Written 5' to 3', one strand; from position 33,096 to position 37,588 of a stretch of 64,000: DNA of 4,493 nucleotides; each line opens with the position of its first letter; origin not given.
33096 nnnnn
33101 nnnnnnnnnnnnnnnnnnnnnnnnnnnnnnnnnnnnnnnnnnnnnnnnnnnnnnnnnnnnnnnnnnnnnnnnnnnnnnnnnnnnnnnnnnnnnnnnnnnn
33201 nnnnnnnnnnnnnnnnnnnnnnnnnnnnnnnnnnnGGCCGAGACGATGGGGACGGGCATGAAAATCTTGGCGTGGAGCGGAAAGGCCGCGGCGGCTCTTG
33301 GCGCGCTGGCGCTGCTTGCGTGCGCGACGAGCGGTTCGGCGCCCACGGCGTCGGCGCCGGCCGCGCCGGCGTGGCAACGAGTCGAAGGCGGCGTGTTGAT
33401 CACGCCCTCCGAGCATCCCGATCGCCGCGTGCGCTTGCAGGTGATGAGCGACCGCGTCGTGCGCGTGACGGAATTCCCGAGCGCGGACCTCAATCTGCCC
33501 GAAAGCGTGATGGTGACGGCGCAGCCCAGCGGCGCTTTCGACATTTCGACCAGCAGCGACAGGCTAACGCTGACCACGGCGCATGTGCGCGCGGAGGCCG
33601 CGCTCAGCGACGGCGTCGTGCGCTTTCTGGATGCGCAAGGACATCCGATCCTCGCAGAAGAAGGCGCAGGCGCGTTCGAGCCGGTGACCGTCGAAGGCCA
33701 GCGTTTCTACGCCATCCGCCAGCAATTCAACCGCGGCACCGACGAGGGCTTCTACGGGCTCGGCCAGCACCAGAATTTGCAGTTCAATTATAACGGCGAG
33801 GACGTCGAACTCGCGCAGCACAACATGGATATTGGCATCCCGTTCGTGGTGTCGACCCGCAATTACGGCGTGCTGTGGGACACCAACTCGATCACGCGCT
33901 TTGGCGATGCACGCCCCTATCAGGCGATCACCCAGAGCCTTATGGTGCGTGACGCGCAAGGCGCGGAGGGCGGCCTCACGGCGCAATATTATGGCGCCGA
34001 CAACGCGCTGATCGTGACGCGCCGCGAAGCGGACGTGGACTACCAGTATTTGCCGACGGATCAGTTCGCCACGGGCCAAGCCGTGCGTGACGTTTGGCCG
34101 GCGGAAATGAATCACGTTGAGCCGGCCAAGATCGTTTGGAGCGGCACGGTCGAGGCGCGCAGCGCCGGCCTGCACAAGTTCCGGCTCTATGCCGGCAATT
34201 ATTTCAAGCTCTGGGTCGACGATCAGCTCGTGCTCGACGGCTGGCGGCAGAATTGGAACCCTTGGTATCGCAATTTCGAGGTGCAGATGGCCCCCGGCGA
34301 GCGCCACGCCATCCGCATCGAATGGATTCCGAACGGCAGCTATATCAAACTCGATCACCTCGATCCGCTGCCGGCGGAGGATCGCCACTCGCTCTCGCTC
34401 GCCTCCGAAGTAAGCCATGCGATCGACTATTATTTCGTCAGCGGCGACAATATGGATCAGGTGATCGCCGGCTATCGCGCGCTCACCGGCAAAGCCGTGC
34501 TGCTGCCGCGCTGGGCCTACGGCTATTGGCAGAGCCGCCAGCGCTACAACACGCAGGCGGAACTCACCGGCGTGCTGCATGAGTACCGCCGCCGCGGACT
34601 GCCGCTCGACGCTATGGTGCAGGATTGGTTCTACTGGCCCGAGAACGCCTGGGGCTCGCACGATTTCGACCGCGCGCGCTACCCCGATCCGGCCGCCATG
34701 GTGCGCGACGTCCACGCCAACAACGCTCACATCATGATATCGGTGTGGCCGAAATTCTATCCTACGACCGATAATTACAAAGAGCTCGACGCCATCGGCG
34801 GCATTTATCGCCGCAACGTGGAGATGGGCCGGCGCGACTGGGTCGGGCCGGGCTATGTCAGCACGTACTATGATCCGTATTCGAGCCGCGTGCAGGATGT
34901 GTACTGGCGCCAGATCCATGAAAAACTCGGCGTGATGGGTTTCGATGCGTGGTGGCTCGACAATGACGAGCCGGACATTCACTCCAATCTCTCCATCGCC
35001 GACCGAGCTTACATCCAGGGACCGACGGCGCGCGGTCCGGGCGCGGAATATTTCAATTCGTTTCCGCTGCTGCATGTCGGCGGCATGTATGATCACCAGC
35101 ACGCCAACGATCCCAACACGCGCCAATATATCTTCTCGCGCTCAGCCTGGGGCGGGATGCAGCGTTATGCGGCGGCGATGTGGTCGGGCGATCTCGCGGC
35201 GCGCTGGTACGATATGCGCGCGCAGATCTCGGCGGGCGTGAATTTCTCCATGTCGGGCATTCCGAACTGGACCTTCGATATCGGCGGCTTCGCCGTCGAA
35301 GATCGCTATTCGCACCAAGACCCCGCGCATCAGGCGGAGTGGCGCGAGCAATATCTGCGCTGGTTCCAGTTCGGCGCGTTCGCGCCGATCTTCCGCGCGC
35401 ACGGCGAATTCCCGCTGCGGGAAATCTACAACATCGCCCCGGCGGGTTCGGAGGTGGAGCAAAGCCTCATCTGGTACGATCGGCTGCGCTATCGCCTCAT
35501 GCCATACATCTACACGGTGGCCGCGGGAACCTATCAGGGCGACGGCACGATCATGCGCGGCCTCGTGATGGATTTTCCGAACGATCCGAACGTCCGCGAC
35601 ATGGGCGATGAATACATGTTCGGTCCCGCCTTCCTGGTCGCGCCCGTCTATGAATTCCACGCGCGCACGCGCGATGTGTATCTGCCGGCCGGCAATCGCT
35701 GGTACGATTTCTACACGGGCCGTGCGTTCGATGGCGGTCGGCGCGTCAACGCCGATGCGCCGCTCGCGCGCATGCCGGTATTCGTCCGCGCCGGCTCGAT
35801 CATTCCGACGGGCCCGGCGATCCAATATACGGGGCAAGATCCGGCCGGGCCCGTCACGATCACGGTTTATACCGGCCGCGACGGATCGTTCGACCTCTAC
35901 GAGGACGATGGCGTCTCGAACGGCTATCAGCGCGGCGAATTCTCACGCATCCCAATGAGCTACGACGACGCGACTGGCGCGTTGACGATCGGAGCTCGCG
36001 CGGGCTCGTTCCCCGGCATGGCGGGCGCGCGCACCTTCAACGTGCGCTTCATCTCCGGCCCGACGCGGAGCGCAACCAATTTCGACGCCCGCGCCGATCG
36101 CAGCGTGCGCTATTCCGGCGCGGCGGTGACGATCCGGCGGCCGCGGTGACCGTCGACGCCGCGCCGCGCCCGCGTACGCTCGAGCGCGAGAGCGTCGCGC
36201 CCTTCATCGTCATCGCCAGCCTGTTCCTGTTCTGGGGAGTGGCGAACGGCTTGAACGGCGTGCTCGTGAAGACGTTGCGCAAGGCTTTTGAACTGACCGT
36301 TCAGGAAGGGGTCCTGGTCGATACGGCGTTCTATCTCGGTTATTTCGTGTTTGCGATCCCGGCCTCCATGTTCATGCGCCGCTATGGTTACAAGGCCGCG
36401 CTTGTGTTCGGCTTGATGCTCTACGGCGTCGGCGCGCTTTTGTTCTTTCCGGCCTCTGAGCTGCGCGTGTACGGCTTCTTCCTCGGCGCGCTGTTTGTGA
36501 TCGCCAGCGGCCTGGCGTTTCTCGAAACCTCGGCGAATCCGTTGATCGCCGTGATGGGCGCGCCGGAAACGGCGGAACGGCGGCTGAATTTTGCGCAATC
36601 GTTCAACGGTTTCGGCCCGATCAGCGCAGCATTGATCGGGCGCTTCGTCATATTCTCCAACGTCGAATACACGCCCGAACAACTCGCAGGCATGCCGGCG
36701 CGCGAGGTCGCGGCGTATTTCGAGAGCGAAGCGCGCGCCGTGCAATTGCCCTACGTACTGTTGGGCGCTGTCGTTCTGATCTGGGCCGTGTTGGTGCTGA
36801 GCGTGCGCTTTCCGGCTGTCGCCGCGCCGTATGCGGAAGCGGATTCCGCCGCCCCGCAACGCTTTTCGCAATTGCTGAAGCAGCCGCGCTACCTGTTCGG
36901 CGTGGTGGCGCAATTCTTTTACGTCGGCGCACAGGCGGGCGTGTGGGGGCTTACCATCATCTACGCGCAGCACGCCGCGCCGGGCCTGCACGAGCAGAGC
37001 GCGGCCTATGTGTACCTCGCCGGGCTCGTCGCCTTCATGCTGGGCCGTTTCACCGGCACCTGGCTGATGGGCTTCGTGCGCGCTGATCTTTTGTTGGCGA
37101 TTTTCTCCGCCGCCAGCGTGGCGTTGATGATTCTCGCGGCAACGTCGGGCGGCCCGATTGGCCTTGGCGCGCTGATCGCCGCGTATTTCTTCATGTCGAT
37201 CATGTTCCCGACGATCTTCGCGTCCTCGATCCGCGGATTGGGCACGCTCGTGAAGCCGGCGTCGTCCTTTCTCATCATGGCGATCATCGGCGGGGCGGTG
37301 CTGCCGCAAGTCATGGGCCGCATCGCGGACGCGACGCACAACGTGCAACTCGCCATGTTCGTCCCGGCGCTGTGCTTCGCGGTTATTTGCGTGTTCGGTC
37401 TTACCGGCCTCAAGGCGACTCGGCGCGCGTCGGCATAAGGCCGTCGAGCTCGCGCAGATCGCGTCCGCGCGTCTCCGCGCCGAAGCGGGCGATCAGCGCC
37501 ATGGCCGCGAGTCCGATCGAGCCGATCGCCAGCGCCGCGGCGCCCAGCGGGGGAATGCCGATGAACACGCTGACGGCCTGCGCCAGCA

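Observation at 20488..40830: Complete fucogalactoxyloglucan utilisation locus in a stalked/hyphomonad-type alphaproteobacterium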

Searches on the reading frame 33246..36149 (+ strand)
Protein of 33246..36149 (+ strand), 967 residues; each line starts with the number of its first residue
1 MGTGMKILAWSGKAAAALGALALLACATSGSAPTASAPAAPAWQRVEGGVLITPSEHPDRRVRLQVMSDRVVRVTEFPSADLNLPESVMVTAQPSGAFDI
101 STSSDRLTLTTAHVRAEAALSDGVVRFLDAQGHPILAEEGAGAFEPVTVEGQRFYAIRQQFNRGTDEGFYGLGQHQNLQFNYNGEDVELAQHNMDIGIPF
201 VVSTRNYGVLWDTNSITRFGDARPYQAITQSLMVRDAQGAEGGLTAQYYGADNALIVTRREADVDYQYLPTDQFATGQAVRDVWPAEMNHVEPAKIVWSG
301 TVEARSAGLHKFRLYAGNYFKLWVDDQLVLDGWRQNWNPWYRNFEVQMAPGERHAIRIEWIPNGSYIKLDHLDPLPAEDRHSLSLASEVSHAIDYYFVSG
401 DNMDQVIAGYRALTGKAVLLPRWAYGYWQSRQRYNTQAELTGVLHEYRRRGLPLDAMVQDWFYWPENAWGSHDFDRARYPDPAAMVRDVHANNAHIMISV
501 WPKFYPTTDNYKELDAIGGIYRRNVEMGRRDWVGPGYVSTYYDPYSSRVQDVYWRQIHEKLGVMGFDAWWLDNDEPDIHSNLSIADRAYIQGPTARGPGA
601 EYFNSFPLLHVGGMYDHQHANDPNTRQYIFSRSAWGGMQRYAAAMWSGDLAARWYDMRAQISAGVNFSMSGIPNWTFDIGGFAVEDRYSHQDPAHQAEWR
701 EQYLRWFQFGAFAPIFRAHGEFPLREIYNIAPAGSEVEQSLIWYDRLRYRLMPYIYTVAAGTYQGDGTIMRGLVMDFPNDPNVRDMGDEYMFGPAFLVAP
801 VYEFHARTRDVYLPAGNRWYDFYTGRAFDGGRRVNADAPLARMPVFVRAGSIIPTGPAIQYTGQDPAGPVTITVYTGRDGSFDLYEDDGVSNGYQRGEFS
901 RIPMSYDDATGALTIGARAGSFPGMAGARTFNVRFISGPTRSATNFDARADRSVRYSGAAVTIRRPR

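Call 3: search_protein_families(library=pfam, proteins=[window:33246-36149:+])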
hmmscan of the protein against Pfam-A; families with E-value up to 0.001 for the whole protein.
window:33246-36149:+ (967 aa): 5 families
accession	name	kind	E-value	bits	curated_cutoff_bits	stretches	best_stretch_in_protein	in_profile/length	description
PF01055.32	Glyco_hydro_31_2nd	-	3.6e-88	296.5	23.5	1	418-757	2-327/328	Glycosyl hydrolases family 31 TIM-barrel domain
PF21365.3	Glyco_hydro_31_3rd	-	1.5e-29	102.7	24.4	1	768-853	3-87/87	Glycosyl hydrolase family 31 C-terminal domain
PF17137.9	DUF5110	-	1.8e-22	79.6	27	1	869-936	1-69/71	Domain of unknown function (DUF5110)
PF13802.12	Gal_mutarotas_2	-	2.4e-11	44.7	27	1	62-219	2-183/184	Glycosyl hydrolase 31 N-terminal galactose mutarotase-like domain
PF07691.17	PA14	-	3.6e-06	27.3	24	1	296-363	48-121/147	PA14 domain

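Call 7: search_protein_families(library=ncbifam, proteins=[window:33246-36149:+])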
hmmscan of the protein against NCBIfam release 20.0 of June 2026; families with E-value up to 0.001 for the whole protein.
window:33246-36149:+ (967 aa): 3 families
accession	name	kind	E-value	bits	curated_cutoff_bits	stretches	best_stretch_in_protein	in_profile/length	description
NF040948.1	alpha_gluc_MalA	equivalog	6.4e-62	209.7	800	1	390-856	140-609/627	alpha-glucosidase MalA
NF007940.0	PRK10658.1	equivalog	3.2e-60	204.4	606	1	389-881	232-696/771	alpha-xylosidase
NF007746.0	PRK10426.1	equivalog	1.2e-38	133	553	1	379-852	212-669/683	alpha-glucosidase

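Call 9: search_solved_structures(query=window:33246-36149:+)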
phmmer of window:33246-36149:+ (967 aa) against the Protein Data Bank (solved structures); distinct sequences matched with E-value up to 0.001: 72 (the best 60 are shown).
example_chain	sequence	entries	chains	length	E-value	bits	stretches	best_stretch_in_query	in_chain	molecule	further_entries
2xvg_A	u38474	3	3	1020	0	1158.5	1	28-967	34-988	ALPHA XYLOSIDASE | ALPHA-XYLOSIDASE, PUTATIVE, XYL31A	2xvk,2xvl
7kmp_A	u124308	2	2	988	0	1123.6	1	18-964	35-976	Alpha-xylosidase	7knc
5jou_A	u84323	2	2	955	7.3e-266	888.1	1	59-964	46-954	Alpha-xylosidase BoGH31A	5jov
5zn6_A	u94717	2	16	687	2.2e-87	297.3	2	387-853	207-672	Alpha-xylosidase MeXyl31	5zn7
6jr6_A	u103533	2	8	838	3.5e-71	243.6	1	392-934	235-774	Candidate alpha-glycosidase Glycoside hydrolase family 31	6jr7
6jr8_A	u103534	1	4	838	3.4e-70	240.4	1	392-934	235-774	Candidate alpha-glycosidase Glycoside hydrolase family 31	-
9kz6_A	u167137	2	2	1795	1.3e-62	215.3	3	624-891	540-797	Maltase-glucoamylase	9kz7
5x7o_A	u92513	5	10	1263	7.8e-56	192.9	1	393-922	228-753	Glycoside hydrolase family 31 alpha-glucosidase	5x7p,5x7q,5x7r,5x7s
5f7c_A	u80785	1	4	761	9.9e-48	166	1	391-858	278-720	Alpha-glucosidase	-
5f7u_A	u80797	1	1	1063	8.9e-47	162.9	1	377-915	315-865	Cycloalternan-forming enzyme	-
4b9y_A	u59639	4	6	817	1.7e-46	161.9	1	393-909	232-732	ALPHA-GLUCOSIDASE, PUTATIVE, ADG31B | Oligosaccharide 4-alpha-D-glucosyltransferase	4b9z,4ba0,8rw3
5i23_A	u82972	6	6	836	1.8e-46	161.8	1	393-909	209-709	Oligosaccharide 4-alpha-D-glucosyltransferase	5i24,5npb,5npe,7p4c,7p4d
4kmq_A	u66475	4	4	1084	4.6e-46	160.5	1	377-915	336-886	Lmo2446 protein | Alpha-xylosidase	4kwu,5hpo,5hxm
5i0d_A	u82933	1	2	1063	4.7e-46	160.5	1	377-915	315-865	Lmo2446 protein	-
5npc_A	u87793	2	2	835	8.6e-46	159.6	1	393-908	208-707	Oligosaccharide 4-alpha-D-glucosyltransferase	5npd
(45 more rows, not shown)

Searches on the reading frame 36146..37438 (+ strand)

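Call 4: search_protein_families(library=pfam, proteins=[window:36146-37438:+])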
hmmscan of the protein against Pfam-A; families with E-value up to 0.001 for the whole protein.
window:36146-37438:+ (430 aa): 1 family
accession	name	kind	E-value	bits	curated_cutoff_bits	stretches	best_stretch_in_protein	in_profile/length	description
PF07690.21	MFS_1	-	1.5e-17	64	33.4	1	25-360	4-318/347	Major Facilitator Superfamily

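Call 7: search_protein_families(library=ncbifam, proteins=[window:36146-37438:+])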
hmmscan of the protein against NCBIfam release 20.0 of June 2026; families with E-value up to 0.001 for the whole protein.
window:36146-37438:+ (430 aa): 5 families
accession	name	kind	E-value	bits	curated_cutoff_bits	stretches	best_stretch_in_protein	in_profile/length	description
TIGR00885.1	fucP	equivalog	1.8e-111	373.2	280.4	1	17-418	2-408/410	L-fucose:H+ symporter permease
NF007524.0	PRK10133.1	equivalog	1.6e-102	343.6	427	1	13-418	21-429/438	L-fucose:H+ symporter permease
TIGR01272.1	gluP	subfamily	6.2e-54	183.6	202.55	1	100-415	1-308/310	glucose/galactose MFS transporter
NF046060.1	NagP_SO3503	equivalog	3e-36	125.3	625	1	15-424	3-421/423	N-acetylglucosamine MFS transporter NagP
TIGR00880.1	2_A_01_02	superfamily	1.5e-06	28.3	131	1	64-169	9-111/141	multidrug resistance protein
